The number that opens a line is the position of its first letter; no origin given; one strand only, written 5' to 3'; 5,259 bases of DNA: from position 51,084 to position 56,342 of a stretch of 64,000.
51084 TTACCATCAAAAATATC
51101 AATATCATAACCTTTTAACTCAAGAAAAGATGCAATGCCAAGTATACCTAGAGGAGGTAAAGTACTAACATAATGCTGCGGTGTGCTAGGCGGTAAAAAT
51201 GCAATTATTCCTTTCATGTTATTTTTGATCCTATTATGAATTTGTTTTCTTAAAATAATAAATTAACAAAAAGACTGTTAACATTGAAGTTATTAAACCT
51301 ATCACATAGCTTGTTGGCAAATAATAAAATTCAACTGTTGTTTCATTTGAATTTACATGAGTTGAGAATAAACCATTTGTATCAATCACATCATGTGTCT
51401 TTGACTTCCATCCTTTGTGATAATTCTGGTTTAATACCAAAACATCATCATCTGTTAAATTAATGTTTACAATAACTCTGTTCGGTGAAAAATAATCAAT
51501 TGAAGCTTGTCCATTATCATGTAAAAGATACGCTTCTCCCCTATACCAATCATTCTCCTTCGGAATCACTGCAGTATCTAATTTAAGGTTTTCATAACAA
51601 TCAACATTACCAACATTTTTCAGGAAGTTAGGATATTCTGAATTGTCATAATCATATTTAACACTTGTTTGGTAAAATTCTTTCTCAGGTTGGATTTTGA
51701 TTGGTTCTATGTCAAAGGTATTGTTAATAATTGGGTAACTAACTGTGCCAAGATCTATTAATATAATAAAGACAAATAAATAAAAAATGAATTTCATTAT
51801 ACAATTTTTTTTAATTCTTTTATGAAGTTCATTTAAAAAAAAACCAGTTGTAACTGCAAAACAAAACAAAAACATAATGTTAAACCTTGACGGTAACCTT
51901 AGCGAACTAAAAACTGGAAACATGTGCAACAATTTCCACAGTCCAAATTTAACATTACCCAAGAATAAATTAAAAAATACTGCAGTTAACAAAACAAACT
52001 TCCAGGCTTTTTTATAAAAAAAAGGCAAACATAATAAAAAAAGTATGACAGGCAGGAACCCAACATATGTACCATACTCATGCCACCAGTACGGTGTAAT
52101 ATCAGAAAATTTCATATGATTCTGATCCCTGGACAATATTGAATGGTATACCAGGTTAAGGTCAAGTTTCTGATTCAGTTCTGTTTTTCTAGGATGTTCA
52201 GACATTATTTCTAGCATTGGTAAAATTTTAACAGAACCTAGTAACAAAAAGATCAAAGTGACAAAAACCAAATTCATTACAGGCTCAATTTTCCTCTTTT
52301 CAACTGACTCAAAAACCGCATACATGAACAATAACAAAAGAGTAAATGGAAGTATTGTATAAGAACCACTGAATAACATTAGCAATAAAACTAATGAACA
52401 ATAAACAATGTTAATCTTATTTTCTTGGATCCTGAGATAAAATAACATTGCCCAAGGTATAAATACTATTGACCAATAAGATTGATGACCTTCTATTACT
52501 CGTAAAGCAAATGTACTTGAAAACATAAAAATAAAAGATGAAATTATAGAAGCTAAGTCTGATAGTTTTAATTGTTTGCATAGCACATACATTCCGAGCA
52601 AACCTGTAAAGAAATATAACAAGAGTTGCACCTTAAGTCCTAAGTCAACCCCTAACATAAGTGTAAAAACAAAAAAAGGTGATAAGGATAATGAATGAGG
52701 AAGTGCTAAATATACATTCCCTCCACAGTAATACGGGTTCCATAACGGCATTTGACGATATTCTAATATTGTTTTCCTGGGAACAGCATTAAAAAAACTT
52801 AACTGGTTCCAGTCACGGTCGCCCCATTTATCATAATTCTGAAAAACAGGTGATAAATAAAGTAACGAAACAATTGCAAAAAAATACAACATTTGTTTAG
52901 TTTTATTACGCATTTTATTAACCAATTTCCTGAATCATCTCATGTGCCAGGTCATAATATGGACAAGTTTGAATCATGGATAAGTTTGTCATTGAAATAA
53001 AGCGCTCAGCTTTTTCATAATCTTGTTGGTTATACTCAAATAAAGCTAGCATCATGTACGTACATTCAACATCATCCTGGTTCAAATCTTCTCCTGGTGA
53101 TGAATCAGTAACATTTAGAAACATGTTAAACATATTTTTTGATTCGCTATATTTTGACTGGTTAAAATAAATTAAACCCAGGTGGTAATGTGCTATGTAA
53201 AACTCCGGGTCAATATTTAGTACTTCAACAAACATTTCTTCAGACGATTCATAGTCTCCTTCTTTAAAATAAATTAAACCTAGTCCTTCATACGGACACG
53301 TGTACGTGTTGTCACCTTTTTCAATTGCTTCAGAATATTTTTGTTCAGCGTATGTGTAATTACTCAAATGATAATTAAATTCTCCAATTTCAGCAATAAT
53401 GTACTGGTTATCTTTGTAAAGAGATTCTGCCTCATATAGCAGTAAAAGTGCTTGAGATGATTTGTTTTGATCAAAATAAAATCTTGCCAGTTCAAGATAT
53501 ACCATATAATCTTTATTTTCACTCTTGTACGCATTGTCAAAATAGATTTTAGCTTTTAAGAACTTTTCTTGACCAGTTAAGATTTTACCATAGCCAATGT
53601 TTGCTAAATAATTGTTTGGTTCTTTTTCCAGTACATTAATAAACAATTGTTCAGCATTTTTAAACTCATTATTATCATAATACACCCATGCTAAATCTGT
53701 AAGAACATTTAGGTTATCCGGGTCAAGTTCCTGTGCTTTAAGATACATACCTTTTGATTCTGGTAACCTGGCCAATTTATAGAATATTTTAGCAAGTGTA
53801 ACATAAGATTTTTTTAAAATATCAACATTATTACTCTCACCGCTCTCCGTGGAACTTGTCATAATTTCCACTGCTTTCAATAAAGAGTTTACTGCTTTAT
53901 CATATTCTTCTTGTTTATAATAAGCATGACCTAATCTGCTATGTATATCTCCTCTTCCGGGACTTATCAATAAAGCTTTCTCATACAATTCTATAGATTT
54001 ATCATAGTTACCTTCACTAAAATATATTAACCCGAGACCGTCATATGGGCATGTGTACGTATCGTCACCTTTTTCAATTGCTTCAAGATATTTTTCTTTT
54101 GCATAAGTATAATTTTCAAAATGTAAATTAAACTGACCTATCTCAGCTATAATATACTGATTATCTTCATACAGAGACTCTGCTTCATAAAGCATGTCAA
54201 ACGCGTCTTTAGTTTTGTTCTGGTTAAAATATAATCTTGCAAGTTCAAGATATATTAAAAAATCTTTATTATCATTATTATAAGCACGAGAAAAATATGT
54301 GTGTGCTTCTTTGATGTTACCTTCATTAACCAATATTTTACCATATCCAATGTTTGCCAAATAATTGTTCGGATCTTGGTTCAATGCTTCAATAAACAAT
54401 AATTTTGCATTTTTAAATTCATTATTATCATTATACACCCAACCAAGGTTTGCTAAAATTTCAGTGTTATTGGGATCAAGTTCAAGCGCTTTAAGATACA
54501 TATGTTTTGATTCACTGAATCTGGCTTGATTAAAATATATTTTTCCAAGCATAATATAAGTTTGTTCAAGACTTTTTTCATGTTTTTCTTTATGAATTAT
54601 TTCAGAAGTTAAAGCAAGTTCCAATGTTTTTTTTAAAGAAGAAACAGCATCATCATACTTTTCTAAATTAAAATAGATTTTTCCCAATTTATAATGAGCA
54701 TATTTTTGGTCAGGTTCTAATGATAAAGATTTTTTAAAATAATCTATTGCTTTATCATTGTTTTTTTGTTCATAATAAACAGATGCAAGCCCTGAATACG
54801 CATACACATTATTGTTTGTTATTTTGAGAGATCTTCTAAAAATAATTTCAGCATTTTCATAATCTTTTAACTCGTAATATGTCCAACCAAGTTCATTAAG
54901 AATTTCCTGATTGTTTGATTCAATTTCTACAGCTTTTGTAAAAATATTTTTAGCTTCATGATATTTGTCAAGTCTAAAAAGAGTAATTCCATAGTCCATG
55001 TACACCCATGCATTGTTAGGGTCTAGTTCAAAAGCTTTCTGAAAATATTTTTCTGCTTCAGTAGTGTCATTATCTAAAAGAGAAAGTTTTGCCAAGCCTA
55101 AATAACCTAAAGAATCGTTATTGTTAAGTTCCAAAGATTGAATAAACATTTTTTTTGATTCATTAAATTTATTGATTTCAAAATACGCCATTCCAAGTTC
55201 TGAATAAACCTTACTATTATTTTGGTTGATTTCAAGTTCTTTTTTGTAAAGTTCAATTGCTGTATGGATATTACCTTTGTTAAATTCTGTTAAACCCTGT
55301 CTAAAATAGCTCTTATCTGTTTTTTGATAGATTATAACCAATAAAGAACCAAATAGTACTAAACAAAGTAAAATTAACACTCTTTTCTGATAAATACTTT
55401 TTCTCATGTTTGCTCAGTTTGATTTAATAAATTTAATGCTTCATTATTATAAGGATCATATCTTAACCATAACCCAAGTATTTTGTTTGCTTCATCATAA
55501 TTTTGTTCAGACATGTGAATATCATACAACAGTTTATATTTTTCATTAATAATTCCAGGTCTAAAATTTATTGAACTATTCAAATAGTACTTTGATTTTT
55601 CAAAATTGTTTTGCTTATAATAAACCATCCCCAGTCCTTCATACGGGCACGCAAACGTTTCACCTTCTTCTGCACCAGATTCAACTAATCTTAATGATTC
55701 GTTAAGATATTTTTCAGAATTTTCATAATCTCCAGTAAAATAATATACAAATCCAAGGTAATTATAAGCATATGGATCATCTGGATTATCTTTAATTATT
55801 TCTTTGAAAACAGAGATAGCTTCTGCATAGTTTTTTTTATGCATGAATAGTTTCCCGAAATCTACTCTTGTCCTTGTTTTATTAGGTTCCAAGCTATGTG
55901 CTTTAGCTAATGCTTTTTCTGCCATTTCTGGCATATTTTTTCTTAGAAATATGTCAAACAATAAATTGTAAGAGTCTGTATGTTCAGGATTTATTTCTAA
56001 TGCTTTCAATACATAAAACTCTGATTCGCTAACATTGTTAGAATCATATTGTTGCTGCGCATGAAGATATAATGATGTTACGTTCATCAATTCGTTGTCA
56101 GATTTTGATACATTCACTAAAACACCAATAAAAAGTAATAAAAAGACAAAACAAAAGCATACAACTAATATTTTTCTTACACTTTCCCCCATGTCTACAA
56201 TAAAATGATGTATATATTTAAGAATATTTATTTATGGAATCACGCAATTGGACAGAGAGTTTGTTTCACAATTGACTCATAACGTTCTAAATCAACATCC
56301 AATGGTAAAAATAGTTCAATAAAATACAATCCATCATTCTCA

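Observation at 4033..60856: Seven membrane-anchored TPR proteins share a conserved C-terminal CPY-x-GLG module with a near-invariant cysteine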

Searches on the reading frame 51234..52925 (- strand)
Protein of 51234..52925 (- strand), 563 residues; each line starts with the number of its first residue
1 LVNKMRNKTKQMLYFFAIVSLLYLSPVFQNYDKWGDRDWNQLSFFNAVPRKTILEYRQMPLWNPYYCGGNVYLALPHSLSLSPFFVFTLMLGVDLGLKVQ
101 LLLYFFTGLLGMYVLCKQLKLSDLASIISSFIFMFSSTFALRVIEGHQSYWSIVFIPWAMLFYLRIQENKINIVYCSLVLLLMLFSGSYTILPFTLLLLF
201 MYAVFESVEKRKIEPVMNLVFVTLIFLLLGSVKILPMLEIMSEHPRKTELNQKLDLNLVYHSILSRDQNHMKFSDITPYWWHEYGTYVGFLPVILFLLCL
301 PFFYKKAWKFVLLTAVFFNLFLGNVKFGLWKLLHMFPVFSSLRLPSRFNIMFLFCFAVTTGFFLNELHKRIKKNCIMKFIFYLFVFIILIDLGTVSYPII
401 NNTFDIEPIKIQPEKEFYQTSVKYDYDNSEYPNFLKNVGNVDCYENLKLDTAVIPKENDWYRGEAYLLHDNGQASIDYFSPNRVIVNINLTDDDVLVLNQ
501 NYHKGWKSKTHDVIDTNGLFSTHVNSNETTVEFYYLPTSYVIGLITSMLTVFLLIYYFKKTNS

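Call 7: search_protein_families(library=pfam, proteins=[window:51234-52925:-], max_evalue=0.001)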
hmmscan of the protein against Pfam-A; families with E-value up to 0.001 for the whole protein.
window:51234-52925:- (563 aa): 0 families

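Call 26: search_protein_families(library=pfam, proteins=[window:51234-52925:-], max_evalue=1)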
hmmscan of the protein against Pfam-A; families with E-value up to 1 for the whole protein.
window:51234-52925:- (563 aa): 2 families
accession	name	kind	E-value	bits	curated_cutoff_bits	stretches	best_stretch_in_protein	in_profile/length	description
PF19510.5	DUF6044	-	0.29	9.9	27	1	99-390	98-385/564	Protein of unknown function (DUF6044)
PF11847.13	GT-C_AftD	-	0.29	9.5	26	1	101-183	79-164/661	Alpha-(1->3)-arabinofuranosyltransferase, N-terminal GT-C domain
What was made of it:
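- On TMTC / PMT_2-TPR fusion glycosyltransferases: 51234-52925 and the 730-aa family have no hit (calls 7, 26).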

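Call 27: search_protein_families(library=ncbifam, proteins=[window:51234-52925:-], max_evalue=0.01)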
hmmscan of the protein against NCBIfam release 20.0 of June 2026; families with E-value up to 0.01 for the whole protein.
window:51234-52925:- (563 aa): 0 families

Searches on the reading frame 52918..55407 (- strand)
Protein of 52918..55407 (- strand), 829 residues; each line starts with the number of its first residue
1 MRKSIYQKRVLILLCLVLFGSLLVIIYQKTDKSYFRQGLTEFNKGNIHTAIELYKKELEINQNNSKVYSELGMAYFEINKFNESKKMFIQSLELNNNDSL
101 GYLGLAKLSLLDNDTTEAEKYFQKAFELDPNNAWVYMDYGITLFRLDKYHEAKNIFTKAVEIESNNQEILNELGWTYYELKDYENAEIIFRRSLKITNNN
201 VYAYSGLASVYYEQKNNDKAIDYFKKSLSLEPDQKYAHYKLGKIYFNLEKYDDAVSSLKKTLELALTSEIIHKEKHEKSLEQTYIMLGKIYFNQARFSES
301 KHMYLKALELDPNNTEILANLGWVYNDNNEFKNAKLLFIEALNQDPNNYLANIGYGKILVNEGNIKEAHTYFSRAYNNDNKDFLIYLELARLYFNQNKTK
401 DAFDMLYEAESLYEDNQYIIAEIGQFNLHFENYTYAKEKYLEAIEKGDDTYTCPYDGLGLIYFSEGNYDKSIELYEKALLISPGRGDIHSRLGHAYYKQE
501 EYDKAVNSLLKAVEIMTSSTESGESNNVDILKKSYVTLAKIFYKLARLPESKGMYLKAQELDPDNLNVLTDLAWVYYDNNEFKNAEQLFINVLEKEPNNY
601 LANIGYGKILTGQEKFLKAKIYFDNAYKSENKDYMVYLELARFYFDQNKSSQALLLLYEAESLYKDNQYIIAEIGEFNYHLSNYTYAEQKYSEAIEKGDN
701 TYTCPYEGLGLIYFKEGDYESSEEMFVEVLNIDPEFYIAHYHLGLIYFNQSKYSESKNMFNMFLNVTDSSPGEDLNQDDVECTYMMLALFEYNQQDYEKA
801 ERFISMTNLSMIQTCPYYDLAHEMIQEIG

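Call 5: search_protein_families(library=pfam, proteins=[window:52918-55407:-], max_evalue=0.01)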
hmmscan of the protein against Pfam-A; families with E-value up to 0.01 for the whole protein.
window:52918-55407:- (829 aa): 31 families (the best 25 are shown)
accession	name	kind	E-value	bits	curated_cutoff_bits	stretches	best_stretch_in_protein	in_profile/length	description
PF07719.23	TPR_2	-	7.9e-82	263.2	27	8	202-233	2-33/34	Tetratricopeptide repeat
PF00515.34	TPR_1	-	3.4e-72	236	27.8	10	202-233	2-33/34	Tetratricopeptide repeat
PF13181.12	TPR_8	-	3.2e-69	223.7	25.7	9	282-314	2-34/34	Tetratricopeptide repeat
PF14559.12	TPR_19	-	1.4e-67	224.4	25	9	463-511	2-50/68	Tetratricopeptide repeat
PF13424.12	TPR_12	-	7.2e-59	196.4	30.1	5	455-517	6-76/77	Tetratricopeptide repeat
PF13431.12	TPR_17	-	5e-55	179.7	24.4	5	304-332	2-30/34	Tetratricopeptide repeat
PF13432.12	TPR_16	-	4.8e-51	171.2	32.7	6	207-260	3-56/65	Tetratricopeptide repeat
PF13428.12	TPR_14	-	1.7e-48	158.4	23.5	1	102-140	4-42/44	Tetratricopeptide repeat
PF13414.12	TPR_11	-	1.6e-44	149.8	26.8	7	459-499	1-41/42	TPR repeat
PF13374.12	TPR_10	-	4.2e-44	147.8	27.5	1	169-197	4-32/42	Tetratricopeptide repeat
PF23914.1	TPR_CcmH_CycH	-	3e-35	121.8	42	2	91-193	42-147/158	Cytochrome c-type biogenesis protein H TPR domain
PF13176.12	TPR_7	-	6.5e-31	104.2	27.9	1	457-487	4-34/36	Tetratricopeptide repeat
PF24575.1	TPR_Slam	-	1e-29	103.5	35.2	1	96-156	44-104/104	Surface lipoprotein assembly modifier, N-terminal TPR repeats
PF13174.12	TPR_6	-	1.4e-27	94.8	26.3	0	236-262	1-27/33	Tetratricopeptide repeat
PF12895.13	ANAPC3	-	1.8e-26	92.6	27.2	3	181-261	3-82/82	Anaphase-promoting complex, cyclosome, subunit 3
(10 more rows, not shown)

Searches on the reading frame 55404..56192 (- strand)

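Call 5: search_protein_families(library=pfam, proteins=[window:55404-56192:-], max_evalue=0.01)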
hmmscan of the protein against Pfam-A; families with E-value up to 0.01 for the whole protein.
window:55404-56192:- (262 aa): 24 families
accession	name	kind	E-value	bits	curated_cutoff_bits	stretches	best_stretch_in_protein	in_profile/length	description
PF07719.23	TPR_2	-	1.3e-20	72.2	27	1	140-169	1-30/34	Tetratricopeptide repeat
PF13181.12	TPR_8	-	1.4e-14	53.3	25.7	0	142-169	3-30/34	Tetratricopeptide repeat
PF14559.12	TPR_19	-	2.5e-14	53.8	25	1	119-165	4-50/68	Tetratricopeptide repeat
PF00515.34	TPR_1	-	1e-13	50.9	27.8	1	141-169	2-30/34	Tetratricopeptide repeat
PF23914.1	TPR_CcmH_CycH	-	3.5e-13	50.1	42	1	63-172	41-153/158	Cytochrome c-type biogenesis protein H TPR domain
PF13424.12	TPR_12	-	4.6e-13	49.6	30.1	1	142-210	5-74/77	Tetratricopeptide repeat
PF13431.12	TPR_17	-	9.3e-12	44.7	24.4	2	129-158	2-31/34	Tetratricopeptide repeat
PF13428.12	TPR_14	-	1.3e-09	38.2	23.5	0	113-147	8-42/44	Tetratricopeptide repeat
PF13414.12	TPR_11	-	4.9e-08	33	26.8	1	113-151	1-39/42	TPR repeat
PF13174.12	TPR_6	-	8.6e-08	32.8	26.3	0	113-138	7-32/33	Tetratricopeptide repeat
PF13432.12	TPR_16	-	1.1e-07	32.6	32.7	1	112-170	3-61/65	Tetratricopeptide repeat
PF13176.12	TPR_7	-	7.6e-05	22.9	27.9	0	113-140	6-35/36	Tetratricopeptide repeat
PF25064.1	ARM_TT21_5th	-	0.00013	22.7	27.8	0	114-194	9-87/117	TT21 fifth ARM repeats domain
PF13374.12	TPR_10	-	0.00016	22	27.5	0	142-169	4-31/42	Tetratricopeptide repeat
PF09613.16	HrpB1_HrpK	-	0.00017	21.7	29.3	1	81-155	20-94/126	Bacterial type III secretion protein (HrpB1_HrpK)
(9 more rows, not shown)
